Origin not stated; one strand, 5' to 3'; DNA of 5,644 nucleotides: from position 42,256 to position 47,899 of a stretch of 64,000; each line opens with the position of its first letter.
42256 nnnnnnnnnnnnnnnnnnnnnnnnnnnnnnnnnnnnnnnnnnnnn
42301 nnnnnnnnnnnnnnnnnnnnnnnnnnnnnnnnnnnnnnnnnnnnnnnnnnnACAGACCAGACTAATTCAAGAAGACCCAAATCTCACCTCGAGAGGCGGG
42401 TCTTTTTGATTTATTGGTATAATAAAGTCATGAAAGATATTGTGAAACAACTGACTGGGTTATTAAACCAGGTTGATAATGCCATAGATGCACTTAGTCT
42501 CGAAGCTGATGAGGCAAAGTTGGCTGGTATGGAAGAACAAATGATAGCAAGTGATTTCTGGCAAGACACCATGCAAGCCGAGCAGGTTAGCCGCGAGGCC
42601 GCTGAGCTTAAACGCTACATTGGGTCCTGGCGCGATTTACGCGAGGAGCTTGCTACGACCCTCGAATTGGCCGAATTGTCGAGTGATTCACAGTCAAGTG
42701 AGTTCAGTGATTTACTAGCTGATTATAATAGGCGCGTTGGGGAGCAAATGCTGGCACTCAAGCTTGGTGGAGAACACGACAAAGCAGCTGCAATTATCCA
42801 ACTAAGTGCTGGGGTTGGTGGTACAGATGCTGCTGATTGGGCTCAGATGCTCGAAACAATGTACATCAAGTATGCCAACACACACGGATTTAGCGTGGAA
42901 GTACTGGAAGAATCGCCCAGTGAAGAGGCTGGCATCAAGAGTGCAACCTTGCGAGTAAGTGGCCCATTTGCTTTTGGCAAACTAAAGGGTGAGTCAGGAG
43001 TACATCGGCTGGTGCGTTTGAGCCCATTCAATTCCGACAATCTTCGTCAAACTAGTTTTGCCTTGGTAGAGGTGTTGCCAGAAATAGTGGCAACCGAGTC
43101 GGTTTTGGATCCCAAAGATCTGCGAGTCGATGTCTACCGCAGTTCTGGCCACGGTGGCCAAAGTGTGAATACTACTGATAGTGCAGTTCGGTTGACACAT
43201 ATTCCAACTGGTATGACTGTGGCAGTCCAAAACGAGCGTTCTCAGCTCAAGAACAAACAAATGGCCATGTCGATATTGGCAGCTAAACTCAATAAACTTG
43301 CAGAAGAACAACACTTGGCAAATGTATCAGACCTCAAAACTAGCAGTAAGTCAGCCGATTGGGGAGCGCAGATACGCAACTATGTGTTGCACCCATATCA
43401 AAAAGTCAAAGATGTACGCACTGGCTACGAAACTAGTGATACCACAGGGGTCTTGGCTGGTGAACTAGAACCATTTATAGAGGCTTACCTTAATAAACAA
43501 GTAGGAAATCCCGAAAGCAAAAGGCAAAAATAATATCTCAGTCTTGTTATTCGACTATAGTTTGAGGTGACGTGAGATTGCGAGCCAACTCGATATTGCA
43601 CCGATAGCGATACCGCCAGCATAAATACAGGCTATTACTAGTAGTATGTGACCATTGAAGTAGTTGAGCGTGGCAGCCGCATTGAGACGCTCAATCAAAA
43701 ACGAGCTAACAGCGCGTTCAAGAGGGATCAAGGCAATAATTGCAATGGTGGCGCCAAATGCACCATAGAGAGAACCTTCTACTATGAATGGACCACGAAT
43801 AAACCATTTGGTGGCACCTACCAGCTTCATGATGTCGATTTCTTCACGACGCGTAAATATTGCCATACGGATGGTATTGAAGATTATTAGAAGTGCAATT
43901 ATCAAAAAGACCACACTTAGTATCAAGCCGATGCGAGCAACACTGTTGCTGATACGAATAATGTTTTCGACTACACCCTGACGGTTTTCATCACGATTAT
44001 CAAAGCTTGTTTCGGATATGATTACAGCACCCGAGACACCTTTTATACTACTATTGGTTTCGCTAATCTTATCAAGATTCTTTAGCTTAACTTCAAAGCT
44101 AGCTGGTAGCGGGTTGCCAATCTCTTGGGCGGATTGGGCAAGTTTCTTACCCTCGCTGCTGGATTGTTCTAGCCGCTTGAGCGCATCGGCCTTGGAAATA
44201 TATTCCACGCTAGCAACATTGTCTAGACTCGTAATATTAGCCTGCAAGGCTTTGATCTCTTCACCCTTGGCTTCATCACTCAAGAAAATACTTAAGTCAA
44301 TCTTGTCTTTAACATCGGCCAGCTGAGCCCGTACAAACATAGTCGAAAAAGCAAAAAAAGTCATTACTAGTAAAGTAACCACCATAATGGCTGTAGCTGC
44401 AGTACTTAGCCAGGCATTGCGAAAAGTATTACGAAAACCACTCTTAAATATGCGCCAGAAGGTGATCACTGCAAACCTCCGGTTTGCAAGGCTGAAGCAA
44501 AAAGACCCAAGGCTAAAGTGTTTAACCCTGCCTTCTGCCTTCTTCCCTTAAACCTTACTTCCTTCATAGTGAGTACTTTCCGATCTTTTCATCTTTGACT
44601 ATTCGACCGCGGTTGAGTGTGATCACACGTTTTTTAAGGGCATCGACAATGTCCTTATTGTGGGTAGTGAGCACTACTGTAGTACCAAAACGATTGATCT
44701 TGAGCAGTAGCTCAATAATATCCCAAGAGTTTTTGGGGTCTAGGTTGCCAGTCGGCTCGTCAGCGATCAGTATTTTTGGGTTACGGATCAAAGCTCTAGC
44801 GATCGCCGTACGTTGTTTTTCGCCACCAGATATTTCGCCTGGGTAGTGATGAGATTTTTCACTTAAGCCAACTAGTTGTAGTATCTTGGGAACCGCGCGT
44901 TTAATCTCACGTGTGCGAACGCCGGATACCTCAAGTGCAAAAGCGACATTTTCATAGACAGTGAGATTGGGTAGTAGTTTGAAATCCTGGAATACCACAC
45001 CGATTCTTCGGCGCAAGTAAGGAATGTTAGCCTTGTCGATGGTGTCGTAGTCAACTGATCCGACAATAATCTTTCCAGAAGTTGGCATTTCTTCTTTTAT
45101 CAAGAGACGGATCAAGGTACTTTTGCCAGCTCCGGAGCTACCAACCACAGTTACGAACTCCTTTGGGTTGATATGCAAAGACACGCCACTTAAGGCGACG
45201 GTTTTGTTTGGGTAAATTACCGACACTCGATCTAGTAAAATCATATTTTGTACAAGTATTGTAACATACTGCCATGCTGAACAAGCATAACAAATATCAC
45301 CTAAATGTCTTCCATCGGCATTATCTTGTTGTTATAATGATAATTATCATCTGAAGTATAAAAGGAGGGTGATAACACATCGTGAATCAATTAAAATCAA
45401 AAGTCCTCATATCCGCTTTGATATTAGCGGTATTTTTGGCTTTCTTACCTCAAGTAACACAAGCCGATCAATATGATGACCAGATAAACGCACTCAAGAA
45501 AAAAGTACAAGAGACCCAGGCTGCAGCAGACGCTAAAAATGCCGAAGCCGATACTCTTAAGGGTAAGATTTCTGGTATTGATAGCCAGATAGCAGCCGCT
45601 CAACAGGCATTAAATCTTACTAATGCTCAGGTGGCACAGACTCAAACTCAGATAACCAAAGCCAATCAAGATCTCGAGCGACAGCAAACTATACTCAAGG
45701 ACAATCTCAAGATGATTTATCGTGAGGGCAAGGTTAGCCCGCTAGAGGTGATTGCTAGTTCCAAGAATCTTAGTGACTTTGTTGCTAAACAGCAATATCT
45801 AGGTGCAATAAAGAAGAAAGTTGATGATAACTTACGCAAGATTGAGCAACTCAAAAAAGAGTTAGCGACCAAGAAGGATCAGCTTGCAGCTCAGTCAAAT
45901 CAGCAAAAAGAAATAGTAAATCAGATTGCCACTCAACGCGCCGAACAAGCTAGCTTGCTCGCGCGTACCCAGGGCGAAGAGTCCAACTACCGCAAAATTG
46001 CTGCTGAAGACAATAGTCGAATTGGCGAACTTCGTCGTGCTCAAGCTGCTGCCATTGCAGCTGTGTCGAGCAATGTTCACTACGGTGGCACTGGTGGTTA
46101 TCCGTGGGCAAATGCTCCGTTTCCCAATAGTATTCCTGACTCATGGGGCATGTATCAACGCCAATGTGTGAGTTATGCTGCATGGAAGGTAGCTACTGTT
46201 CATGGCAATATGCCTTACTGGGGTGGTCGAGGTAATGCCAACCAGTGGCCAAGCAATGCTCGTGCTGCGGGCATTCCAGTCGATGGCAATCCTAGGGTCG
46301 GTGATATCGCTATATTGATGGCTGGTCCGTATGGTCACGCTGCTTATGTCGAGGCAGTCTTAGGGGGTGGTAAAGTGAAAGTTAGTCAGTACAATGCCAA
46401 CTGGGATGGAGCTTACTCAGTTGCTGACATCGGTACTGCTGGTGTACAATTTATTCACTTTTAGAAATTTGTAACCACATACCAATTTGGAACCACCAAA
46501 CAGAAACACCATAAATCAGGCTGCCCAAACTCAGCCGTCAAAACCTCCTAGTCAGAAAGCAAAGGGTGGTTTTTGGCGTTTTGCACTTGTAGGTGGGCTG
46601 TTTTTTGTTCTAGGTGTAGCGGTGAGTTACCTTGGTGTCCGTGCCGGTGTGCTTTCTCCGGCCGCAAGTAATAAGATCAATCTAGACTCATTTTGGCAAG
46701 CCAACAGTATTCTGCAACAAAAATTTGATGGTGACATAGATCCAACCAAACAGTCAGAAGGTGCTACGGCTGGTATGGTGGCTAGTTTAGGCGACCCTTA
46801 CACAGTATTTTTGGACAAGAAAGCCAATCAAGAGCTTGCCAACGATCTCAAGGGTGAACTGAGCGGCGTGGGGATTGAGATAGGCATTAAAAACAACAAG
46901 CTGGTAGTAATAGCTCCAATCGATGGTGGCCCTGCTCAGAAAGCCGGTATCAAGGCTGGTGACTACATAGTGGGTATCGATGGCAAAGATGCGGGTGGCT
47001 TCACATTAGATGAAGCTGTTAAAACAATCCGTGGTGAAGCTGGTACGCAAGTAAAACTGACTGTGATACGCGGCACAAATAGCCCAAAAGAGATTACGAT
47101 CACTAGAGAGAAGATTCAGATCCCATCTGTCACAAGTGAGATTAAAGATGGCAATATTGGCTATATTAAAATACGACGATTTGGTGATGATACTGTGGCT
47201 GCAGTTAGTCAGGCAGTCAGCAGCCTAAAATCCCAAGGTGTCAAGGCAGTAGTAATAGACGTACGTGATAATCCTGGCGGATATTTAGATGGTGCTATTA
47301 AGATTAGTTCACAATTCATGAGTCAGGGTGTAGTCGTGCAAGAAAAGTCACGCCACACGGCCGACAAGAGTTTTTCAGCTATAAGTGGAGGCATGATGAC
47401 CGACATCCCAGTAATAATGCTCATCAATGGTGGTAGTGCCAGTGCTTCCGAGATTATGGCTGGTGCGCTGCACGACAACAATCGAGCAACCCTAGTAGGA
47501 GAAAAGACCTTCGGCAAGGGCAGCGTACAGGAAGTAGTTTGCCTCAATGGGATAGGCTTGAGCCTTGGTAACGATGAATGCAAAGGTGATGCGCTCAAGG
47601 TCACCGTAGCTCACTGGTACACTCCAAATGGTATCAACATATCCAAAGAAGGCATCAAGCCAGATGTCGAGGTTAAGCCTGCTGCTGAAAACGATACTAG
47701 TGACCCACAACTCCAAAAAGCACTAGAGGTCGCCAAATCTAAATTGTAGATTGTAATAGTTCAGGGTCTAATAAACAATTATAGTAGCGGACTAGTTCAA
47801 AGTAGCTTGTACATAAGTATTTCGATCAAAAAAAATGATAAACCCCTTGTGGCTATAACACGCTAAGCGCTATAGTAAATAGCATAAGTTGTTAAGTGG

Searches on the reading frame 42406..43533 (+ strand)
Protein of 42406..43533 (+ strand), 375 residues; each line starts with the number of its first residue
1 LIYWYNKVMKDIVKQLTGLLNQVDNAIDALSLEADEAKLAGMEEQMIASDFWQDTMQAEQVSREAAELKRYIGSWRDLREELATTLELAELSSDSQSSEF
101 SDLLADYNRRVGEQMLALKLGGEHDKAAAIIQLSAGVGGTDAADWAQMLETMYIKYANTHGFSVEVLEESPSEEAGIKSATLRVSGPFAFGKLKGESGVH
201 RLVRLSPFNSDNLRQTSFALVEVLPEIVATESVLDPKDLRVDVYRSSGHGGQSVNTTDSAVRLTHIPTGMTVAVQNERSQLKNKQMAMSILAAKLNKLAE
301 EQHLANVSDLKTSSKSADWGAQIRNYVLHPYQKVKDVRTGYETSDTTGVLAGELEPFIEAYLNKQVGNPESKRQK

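Call 68: search_protein_families(library=pfam, proteins=[window:42406-43533:+], max_evalue=0.00001)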
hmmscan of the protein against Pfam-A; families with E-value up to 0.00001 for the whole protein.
window:42406-43533:+ (375 aa): 2 families
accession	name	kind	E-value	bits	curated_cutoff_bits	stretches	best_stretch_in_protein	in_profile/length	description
PF03462.23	PCRF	-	1.5e-45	155.9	24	1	37-221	3-194/194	PCRF domain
PF00472.26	RF-1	-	5.2e-36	123.5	35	1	233-338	6-116/116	RF-1 domain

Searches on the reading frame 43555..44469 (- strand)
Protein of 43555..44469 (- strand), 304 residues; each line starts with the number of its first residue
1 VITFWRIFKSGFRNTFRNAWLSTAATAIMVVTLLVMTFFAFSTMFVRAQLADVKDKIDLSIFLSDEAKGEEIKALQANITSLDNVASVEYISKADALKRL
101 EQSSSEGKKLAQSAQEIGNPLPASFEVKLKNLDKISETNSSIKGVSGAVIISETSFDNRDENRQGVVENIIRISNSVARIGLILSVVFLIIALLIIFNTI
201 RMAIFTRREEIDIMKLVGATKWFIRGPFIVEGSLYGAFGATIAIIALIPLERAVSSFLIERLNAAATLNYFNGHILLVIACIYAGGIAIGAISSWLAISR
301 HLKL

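Call 68: search_protein_families(library=pfam, proteins=[window:43555-44469:-], max_evalue=0.00001)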
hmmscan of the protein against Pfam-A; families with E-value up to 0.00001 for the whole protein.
window:43555-44469:- (304 aa): 2 families
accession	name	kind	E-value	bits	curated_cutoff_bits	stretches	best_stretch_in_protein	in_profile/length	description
PF18075.7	FtsX_ECD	-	6.3e-21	75.2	23.5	1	59-147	3-92/96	FtsX extracellular domain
PF02687.27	FtsX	-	1.3e-14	54.7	25.5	1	183-303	2-117/120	FtsX-like permease C-terminal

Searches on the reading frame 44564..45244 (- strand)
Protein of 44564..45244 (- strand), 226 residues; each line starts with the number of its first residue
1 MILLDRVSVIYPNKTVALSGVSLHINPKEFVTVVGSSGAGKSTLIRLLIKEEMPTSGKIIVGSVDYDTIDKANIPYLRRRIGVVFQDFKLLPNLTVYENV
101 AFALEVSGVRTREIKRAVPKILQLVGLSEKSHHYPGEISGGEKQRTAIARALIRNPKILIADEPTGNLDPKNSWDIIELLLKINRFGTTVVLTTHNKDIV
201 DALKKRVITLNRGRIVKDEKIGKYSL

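Call 68: search_protein_families(library=pfam, proteins=[window:44564-45244:-], max_evalue=0.00001)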
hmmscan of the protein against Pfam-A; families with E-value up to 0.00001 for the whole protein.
window:44564-45244:- (226 aa): 2 families
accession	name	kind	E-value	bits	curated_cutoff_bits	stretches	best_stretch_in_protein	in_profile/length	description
PF00005.33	ABC_tran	-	4.2e-36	125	25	1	18-165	1-136/137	ABC transporter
PF13304.12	AAA_21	-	3.5e-07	31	27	0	139-197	239-300/304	AAA domain, putative AbiEii toxin, Type IV TA system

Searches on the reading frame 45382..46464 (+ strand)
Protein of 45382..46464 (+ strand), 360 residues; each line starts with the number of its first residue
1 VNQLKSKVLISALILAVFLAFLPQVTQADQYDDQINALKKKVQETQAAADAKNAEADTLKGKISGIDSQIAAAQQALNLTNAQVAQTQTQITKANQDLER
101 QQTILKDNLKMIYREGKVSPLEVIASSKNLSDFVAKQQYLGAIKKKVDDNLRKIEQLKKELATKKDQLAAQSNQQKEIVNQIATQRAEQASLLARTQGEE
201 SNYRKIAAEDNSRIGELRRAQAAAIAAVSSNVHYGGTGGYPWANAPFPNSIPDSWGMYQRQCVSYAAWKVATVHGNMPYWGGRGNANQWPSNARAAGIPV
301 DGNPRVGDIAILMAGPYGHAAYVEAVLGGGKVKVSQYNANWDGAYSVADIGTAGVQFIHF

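Call 68: search_protein_families(library=pfam, proteins=[window:45382-46464:+], max_evalue=0.00001)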
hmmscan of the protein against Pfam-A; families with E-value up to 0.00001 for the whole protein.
window:45382-46464:+ (360 aa): 2 families
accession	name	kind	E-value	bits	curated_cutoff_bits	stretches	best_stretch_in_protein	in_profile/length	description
PF05257.22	CHAP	-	1.7e-15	57.7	26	1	254-338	3-81/81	CHAP domain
PF24568.1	CC_PcsB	-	3.4e-06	27.3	27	1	91-164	1-75/75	Peptidoglycan hydrolase PcsB, coiled-coil domain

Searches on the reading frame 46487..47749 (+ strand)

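Call 68: search_protein_families(library=pfam, proteins=[window:46487-47749:+], max_evalue=0.00001)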
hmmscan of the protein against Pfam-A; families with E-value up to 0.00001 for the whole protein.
window:46487-47749:+ (420 aa): 5 families
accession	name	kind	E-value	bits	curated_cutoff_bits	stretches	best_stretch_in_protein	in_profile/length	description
PF03572.23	Peptidase_S41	-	4.1e-51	173.3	24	1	223-396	1-165/165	Peptidase family S41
PF17820.7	PDZ_6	-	7.9e-12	45.2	27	1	141-195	2-54/54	PDZ domain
PF00595.29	PDZ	-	2.8e-11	44.1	23.2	1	124-193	8-80/81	PDZ domain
PF22694.1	CtpB_N-like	-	4.2e-09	37.2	27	1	63-112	35-84/85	Activating protease CtpB N-terminal domain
PF13180.12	PDZ_2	-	4.4e-09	36.9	27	1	129-198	4-72/80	PDZ domain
